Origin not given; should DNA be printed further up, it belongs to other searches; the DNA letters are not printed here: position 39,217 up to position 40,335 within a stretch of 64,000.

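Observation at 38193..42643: Carrier-protein acylation cassette plus a DAHP-synthase homolog embedded in the nonulosonic-acid cluster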

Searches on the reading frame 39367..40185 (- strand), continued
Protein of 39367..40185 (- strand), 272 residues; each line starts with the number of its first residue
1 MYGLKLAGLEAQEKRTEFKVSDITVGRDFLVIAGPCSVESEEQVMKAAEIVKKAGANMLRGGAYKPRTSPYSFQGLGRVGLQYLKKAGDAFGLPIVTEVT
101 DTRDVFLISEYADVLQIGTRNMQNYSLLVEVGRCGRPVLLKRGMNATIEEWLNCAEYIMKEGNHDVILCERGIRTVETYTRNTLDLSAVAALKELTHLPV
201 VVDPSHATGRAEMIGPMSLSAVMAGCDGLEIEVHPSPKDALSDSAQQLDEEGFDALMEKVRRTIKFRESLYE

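Call 19: search_protein_families(library=pfam, proteins=[L011:3729-4703:+, L011:4722-5792:+, L011:5789-6964:+, L011:277-2133:+, L011:2143-3567:+, L019:8637-9725:+, L019:9725-10918:+, L019:10827-12059:+, L019:12065-13258:+, L019:13277-14545:+], max_evalue=0.01)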
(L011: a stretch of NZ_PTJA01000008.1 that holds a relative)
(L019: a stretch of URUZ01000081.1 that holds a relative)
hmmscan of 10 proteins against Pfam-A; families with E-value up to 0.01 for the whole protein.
L011:3729-4703:+ (324 aa): 1 family
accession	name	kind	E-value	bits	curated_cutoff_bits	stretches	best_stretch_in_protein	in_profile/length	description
PF01522.26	Polysacc_deac_1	-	2.4e-25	89.3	23.1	2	206-280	48-122/124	Polysaccharide deacetylase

L011:4722-5792:+ (356 aa): 0 families

L011:5789-6964:+ (391 aa): 2 families
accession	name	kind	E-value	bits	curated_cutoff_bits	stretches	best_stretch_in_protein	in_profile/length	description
PF05050.19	Methyltransf_21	-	3.2e-12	47.4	22.7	1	208-343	1-159/173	Methyltransferase FkbM domain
PF08282.18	Hydrolase_3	-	0.0019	18.4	20.9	1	84-250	22-187/255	haloacid dehalogenase-like hydrolase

L011:277-2133:+ (618 aa): 4 families
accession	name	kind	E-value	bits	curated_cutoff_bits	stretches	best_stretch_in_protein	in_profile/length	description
PF00358.26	PTS_EIIA_1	-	4.8e-50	168.9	27.2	1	472-595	2-125/127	phosphoenolpyruvate-dependent sugar phosphotransferase system, EIIA 1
PF02378.23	PTS_EIIC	-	2.8e-32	112.5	30.7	1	104-383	2-319/319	Phosphotransferase system, EIIC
PF00367.25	PTS_EIIB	-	4.1e-14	52.1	27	1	8-41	1-34/34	phosphotransferase system, EIIB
PF13533.13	Biotin_lipoyl_2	-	7.7e-06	26.1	29.8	1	557-574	15-32/32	Biotin-lipoyl like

L011:2143-3567:+ (474 aa): 1 family
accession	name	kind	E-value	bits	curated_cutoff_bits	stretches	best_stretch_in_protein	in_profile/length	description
PF00232.24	Glyco_hydro_1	-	1.2e-134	449.6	22.6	1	3-470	5-452/453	Glycosyl hydrolase family 1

L019:8637-9725:+ (362 aa): 3 families
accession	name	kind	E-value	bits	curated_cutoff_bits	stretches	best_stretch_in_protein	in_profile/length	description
PF00535.33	Glycos_transf_2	-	9.1e-32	110.7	23.3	1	13-117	2-105/168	Glycosyl transferase family 2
PF10111.15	Glyco_tranf_2_2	-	3.4e-09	37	27.3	1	13-110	2-101/276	Glycosyltransferase like family 2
PF13641.12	Glyco_tranf_2_3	-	3.4e-06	27.7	27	1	11-118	3-114/230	Glycosyltransferase like family 2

L019:9725-10918:+ (397 aa): 1 family
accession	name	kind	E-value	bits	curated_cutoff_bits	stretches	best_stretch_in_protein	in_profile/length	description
PF04932.20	Wzy_C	-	6.5e-14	52.4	31.7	1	199-334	2-149/149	O-Antigen ligase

L019:10827-12059:+ (410 aa): 1 family
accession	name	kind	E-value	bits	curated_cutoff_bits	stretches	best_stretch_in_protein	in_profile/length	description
PF04230.19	PS_pyruv_trans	-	1.6e-34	120.5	25.3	1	56-350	2-279/280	Polysaccharide pyruvyl transferase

L019:12065-13258:+ (397 aa): 12 families
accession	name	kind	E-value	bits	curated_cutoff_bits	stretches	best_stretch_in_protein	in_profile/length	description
PF04432.18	FrhB_FdhB_C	-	9e-15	55.3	23.3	1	154-314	3-139/150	Coenzyme F420 hydrogenase/dehydrogenase, beta subunit C terminus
PF12838.12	Fer4_7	-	2.4e-10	41.2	27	1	10-56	2-50/52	4Fe-4S dicluster domain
PF13187.11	Fer4_9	-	1.4e-08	35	27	1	10-56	2-49/52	4Fe-4S dicluster domain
PF00037.32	Fer4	-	5.5e-08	32.8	21.1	2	7-25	5-23/24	4Fe-4S binding domain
PF12797.12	Fer4_2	-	3.2e-07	30.3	24.5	2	36-56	2-22/22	4Fe-4S binding domain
PF12837.12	Fer4_6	-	8.4e-07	29.1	25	2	7-24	6-23/24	4Fe-4S binding domain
PF14697.11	Fer4_21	-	2.3e-06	28.1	35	1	6-56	4-53/59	4Fe-4S dicluster domain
PF13237.11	Fer4_10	-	2.8e-06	27.6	25.5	1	5-55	4-53/53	4Fe-4S dicluster domain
PF13484.11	Fer4_16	-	5.8e-06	27.4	30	1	10-28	2-20/66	4Fe-4S double cluster binding domain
PF25160.1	LdpA_Fe-S-bd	-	2.8e-05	24.3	27.6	1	7-28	25-46/49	LdpA Fe-S cluster-binding domain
PF04422.18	FrhB_FdhB_N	-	0.00016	22.2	22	1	73-140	4-74/78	Coenzyme F420 hydrogenase/dehydrogenase, beta subunit N-term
PF13183.11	Fer4_8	-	0.00028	21.8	27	0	42-62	3-24/68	4Fe-4S dicluster domain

L019:13277-14545:+ (422 aa): 1 family
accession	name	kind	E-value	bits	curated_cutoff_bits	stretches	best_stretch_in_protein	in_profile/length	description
PF01943.22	Polysacc_synt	-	1.6e-36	126.6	28.2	1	17-285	4-273/274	Polysaccharide biosynthesis protein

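Call 26: search_solved_structures(query=L011:4722-5792:+, max_evalue=1)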
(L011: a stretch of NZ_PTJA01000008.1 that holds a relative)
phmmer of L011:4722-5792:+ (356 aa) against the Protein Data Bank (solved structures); distinct sequences matched with E-value up to 1: 4.
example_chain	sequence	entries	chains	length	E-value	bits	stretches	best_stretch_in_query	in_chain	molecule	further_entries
3nrl_A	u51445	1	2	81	0.38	12.8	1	65-108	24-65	uncharacterized protein RUMGNA_01417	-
2h4q_A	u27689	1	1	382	0.89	11.6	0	145-208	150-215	Heterochromatin-associated protein MENT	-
2h4p_A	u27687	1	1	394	0.95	11.5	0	145-208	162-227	Heterochromatin-associated protein MENT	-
2h4r_A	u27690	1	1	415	0.99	11.5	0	145-208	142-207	Heterochromatin-associated protein MENT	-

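Call 27: search_protein_families(library=ncbifam, proteins=[L011:3729-4703:+, L011:4722-5792:+, L011:5789-6964:+, L019:4697-5359:+, L019:3495-4700:+, L004:10637-11614:+], max_evalue=0.001)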
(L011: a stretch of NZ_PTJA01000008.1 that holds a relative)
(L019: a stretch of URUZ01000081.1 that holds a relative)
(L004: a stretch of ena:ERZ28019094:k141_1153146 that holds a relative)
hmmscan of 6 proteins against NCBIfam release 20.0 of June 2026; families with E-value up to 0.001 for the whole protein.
L011:3729-4703:+ (324 aa): 12 families
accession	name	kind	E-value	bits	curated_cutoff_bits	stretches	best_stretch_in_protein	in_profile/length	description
TIGR03938.2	deacetyl_PgaB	equivalog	2.7e-25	88.7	321.9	2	3-90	1-90/621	poly-beta-1,6-N-acetyl-D-glucosamine N-deacetylase PgaB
NF011177.0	PRK14582.1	equivalog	2.8e-16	59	923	1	2-90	46-133/671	poly-beta-1,6-N-acetyl-D-glucosamine N-deacetylase PgaB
NF011176.0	PRK14581.1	equivalog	2.6e-15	55.6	1091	1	3-91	47-134/673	poly-beta-1,6-N-acetyl-D-glucosamine N-deacetylase PgaB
TIGR02764.1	spore_ybaN_pdaB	equivalog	1e-14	54.7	237.4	1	207-280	49-122/191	polysaccharide deacetylase family sporulation protein PdaB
TIGR02884.1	spore_pdaA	equivalog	2.3e-12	47.1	298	2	206-278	79-152/224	delta-lactam-biosynthetic de-N-acetylase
TIGR03933.1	PIA_icaB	equivalog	2.3e-10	40.4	248.35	1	231-303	156-227/245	intercellular adhesin biosynthesis polysaccharide N-deacetylase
TIGR02873.1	spore_ylxY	hypoth_equivalog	1.2e-09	37.8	391.5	1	209-275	130-196/268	probable sporulation protein, polysaccharide deacetylase family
NF045822.1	PgAcgDacpgdA2_Bac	equivalog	1.5e-09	37.6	400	1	50-105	55-111/274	peptidoglycan-N-acetylglucosamine deacetylase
NF045821.1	PgAcgDacpgdA1_Bac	equivalog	7e-09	34.9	400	1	209-274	133-198/282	peptidoglycan-N-acetylglucosamine deacetylase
NF045820.1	PgAcgDacpgdA_Strep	equivalog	2.6e-06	26.5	800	1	208-268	312-372/463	peptidoglycan-N-acetylglucosamine deacetylase PgdA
TIGR04243.1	nodulat_NodB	equivalog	2.3e-05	24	240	0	208-279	46-118/197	chitooligosaccharide deacetylase NodB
NF050820.1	PolSacchBiosHfsH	equivalog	0.0002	21.1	400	0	203-267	80-144/249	oligosaccharide deacetylase HfsH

L011:4722-5792:+ (356 aa): 0 families

L011:5789-6964:+ (391 aa): 1 family
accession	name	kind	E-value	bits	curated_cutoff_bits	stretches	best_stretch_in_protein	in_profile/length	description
TIGR01444.1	fkbM_fam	subfamily_domain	5.1e-18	65.9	37.7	1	206-334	2-140/143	FkbM family methyltransferase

L019:4697-5359:+ (220 aa): 10 families
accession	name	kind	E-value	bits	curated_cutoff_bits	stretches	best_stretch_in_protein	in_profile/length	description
TIGR03025.1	EPS_sugtrans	subfamily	5.5e-66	223.6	295.55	1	4-187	254-444/445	exopolysaccharide biosynthesis polyprenyl glycosylphosphotransferase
TIGR03023.1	WcaJ_sugtrans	equivalog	6.9e-55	187.1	410.75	1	4-187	259-452/453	undecaprenyl-phosphate glucose phosphotransferase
TIGR03022.1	WbaP_sugtrans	subfamily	1.4e-49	169.6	403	2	79-187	347-455/456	undecaprenyl-phosphate galactose phosphotransferase WbaP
TIGR03013.1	EpsB_2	subfamily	2.6e-42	145.4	393.35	1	4-187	251-442/443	TIGR03013 family XrtA/PEP-CTERM system glycosyltransferase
NF052601.1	undeca_RfbP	equivalog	5.4e-42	143.7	330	2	76-184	130-238/244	undecaprenyl-phosphate galactose phosphotransferase family protein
NF041877.1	EPS_EpsZ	equivalog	2.4e-41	141.8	800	1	6-187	264-458/459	exopolysaccharide biosynthesis polyisoprenyl-phosphate hexose-1-phosphate transferase EpsZ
NF007518.0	PRK10124.1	equivalog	8.2e-34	117.1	684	1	5-182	271-458/464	undecaprenyl-phosphate glucose phosphotransferase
NF050817.1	PolSacchBiosHfsE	equivalog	1.6e-33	116.2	750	1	5-184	269-462/467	polysaccharide biosynthesis protein HfsE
NF011751.0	PRK15204.1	equivalog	1.1e-27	96.8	907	1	4-187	276-475/476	undecaprenyl-phosphate galactose phosphotransferase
NF045514.1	glycotran_HepC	equivalog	6.2e-20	71.4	140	1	5-115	114-212/220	heterocyst development glycosyltransferase HepC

L019:3495-4700:+ (401 aa): 8 families
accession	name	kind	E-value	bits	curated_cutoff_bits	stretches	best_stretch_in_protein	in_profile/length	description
TIGR04181.1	NHT_00031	hypoth_equivalog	2.3e-108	362.2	420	1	7-340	1-338/359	LegC family aminotransferase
TIGR03588.1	PseC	equivalog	4e-63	213.6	423.5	1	24-341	17-339/380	UDP-4-amino-4,6-dideoxy-N-acetyl-beta-L-altrosamine transaminase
NF008658.2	PRK11658.1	equivalog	3.9e-54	183.8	631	1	9-340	7-336/379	UDP-4-amino-4-deoxy-L-arabinose aminotransferase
TIGR04427.1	PLP_DesI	equivalog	5.6e-53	180.5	650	1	5-394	19-381/390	dTDP-4-dehydro-6-deoxyglucose aminotransferase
NF008687.0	PRK11706.1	equivalog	2.2e-44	151.7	375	1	17-336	10-328/375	dTDP-4-amino-4,6-dideoxygalactose transaminase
NF011936.0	PRK15407.1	equivalog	7.5e-41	140.2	423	2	16-203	45-236/440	lipopolysaccharide biosynthesis protein RfbH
TIGR02379.1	ECA_wecE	subfamily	3.4e-35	121.5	434.85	1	17-332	10-325/376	dTDP-4-amino-4,6-dideoxy-D-glucose transaminase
TIGR00858.1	bioF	equivalog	0.00069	18.5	426.45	0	41-184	69-209/365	8-amino-7-oxononanoate synthase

L004:10637-11614:+ (325 aa): 36 families (the best 25 are shown)
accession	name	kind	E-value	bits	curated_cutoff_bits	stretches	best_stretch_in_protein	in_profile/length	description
TIGR04317.1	W_rSAM_matur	equivalog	1e-15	57.8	380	1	29-217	4-183/349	tungsten cofactor oxidoreductase radical SAM maturase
TIGR02668.1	moaA_archaeal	equivalog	4.3e-15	55.5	325.25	1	30-177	11-149/303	GTP 3',8-cyclase MoaA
NF001199.0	PRK00164.2-1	equivalog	3.2e-14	52.8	231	1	31-178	14-152/308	GTP 3',8-cyclase MoaA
NF033640.1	N_Twi_rSAM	subfamily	1.1e-12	47.8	170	2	247-318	3-72/398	twitch domain-containing radical SAM protein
NF038283.1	viperin_w_prok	equivalog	1.8e-11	43.7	180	1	35-198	8-169/281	viperin family antiviral radical SAM protein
TIGR02666.1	moaA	equivalog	5e-11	42.1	284.05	1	31-173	12-151/336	GTP 3',8-cyclase MoaA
TIGR04311.1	rSAM_Geo_metal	subfamily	1.1e-10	41.2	400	1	28-198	2-166/423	radical SAM/SPASM family putative metalloenzyme maturase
TIGR04321.1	spiroSPASM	subfamily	1.8e-10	40.1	250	1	23-173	225-377/510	spiro-SPASM protein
TIGR02109.1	PQQ_syn_pqqE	equivalog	4.9e-10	38.9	381.35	1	27-160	5-128/358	pyrroloquinoline quinone biosynthesis protein PqqE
TIGR04251.1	SCM_rSAM_ScmF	equivalog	1.4e-08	34.6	400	1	31-172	6-141/353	SynChlorMet cassette radical SAM/SPASM protein ScmF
TIGR04038.1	tatD_link_rSAM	subfamily_domain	5.5e-08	32.8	129.7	1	29-178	8-159/192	TatD family nuclease-associated radical SAM protein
TIGR04054.1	rSAM_NirJ1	equivalog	8.8e-08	31.2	650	1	34-174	41-171/387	putative heme d1 biosynthesis radical SAM protein NirJ1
TIGR04347.1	pseudo_SAM_Halo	equivalog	1e-07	31.6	525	1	35-172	44-171/390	TIGR04347 family pseudo-SAM/SPASM protein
NF045646.2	rSAM_Se_TrsS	equivalog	1.4e-07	30.5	490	1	33-172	90-222/441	radical SAM (seleno)protein TrsS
TIGR04068.1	rSAM_ocin_clost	equivalog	1.8e-07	30.4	500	1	29-266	84-320/462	Cys-rich peptide radical SAM maturase CcpM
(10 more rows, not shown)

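Call 28: find_encoding_contigs(protein=P0017, flank=10000, max_places=1)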
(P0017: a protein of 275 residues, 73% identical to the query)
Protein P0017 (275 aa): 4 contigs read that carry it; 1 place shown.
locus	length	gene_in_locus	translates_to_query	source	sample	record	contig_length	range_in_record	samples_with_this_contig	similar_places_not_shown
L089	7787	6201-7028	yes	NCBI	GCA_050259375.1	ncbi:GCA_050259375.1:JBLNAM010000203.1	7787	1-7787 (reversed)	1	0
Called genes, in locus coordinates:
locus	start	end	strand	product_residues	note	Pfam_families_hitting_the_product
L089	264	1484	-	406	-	PF02706:Wzz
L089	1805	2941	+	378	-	PF00155:Aminotran_1_2 (faint), PF01041:DegT_DnrJ_EryC1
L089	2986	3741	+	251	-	PF02397:Bac_transf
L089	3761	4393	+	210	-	PF17836:PglD_N, PF00132:Hexapep (faint)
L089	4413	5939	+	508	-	PF00501:AMP-binding, PF13193:AMP-binding_C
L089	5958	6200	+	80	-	PF00550:PP-binding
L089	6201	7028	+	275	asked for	PF00793:DAHP_synth_1, PF03102:NeuB (weak)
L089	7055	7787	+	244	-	PF01408:GFO_IDH_MocA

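Call 29: find_encoding_contigs(protein=P0089, flank=10000, max_places=1)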
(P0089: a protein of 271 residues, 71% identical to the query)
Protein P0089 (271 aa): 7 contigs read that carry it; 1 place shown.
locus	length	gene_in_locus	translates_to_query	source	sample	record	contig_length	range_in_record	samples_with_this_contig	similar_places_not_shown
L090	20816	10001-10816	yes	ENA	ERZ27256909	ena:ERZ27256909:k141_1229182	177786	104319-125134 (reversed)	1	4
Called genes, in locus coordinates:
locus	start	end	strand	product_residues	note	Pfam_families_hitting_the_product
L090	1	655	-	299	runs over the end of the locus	PF01370:Epimerase, PF16363:GDP_Man_Dehyd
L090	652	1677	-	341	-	PF01408:GFO_IDH_MocA, PF22725:GFO_IDH_MocA_C3, PF02894:GFO_IDH_MocA_C (weak)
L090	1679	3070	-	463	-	PF03559:Hexose_dehydrat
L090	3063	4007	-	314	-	PF00535:Glycos_transf_2, PF10111:Glyco_tranf_2_2 (weak), PF13641:Glyco_tranf_2_3 (weak)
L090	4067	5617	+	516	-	-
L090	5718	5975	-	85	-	PF00892:EamA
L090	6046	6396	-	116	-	PF00892:EamA (weak)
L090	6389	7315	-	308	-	PF00535:Glycos_transf_2, PF10111:Glyco_tranf_2_2 (weak), PF13641:Glyco_tranf_2_3 (weak)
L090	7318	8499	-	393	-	PF01071:GARS_A, PF02222:ATP-grasp (weak), PF02655:ATP-grasp_3, PF02786:CPSase_L_D2, PF07478:Dala_Dala_lig_C (weak), PF13535:ATP-grasp_4 (weak)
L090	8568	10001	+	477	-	PF00501:AMP-binding, PF13193:AMP-binding_C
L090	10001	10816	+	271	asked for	PF00793:DAHP_synth_1, PF03102:NeuB (weak)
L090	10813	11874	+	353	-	PF00465:Fe-ADH, PF13685:Fe-ADH_2, PF01761:DHQ_synthase, PF24621:DHQS_C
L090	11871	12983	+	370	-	PF01408:GFO_IDH_MocA, PF22725:GFO_IDH_MocA_C3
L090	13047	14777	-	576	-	PF12740:PETase (weak)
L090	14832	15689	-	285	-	PF08501:Shikimate_dh_N, PF18317:SDH_C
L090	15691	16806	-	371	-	-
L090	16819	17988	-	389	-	PF04932:Wzy_C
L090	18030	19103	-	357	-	PF01266:DAO (weak), PF12831:FAD_oxidored, PF13450:NAD_binding_8, PF01593:Amino_oxidase, PF03275:GLF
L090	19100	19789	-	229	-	PF14393:DUF4422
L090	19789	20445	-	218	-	PF02397:Bac_transf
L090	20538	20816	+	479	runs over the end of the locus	PF01943:Polysacc_synt, PF13440:Polysacc_synt_3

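Call 30: find_encoding_contigs(protein=P0071, flank=10000, max_places=1)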
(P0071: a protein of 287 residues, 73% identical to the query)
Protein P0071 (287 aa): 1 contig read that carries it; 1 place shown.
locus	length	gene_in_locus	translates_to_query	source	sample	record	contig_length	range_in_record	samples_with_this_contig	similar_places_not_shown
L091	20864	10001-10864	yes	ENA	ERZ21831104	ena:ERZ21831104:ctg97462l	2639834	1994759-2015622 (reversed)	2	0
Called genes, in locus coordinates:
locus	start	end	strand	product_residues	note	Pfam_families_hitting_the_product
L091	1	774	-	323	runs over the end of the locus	PF00005:ABC_tran, PF08352:oligo_HPY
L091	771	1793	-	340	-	PF00005:ABC_tran, PF13304:AAA_21 (weak), PF08352:oligo_HPY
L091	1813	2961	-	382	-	PF12911:OppC_N, PF00528:BPD_transp_1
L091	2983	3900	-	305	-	PF19300:BPD_transp_1_N, PF00528:BPD_transp_1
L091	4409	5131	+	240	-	PF00392:GntR, PF14502:HTH_41 (weak), PF07729:FCD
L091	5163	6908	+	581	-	PF00920:ILVD_EDD_N, PF24877:ILV_EDD_C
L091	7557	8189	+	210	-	PF17836:PglD_N, PF00132:Hexapep (weak)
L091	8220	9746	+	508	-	PF00501:AMP-binding, PF13193:AMP-binding_C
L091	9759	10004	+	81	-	PF00550:PP-binding (weak)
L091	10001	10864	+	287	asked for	PF00793:DAHP_synth_1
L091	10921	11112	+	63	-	-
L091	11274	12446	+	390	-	PF01408:GFO_IDH_MocA, PF22725:GFO_IDH_MocA_C3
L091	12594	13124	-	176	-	-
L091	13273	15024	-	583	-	PF00664:ABC_membrane, PF00005:ABC_tran, PF02463:SMC_N (weak)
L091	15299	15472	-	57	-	-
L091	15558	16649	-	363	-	PF04055:Radical_SAM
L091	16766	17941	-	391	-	PF27840:ScmC (weak), PF05402:PqqD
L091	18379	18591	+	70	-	-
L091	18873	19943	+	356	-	PF04892:VanZ-LLP1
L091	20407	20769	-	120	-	PF01638:HxlR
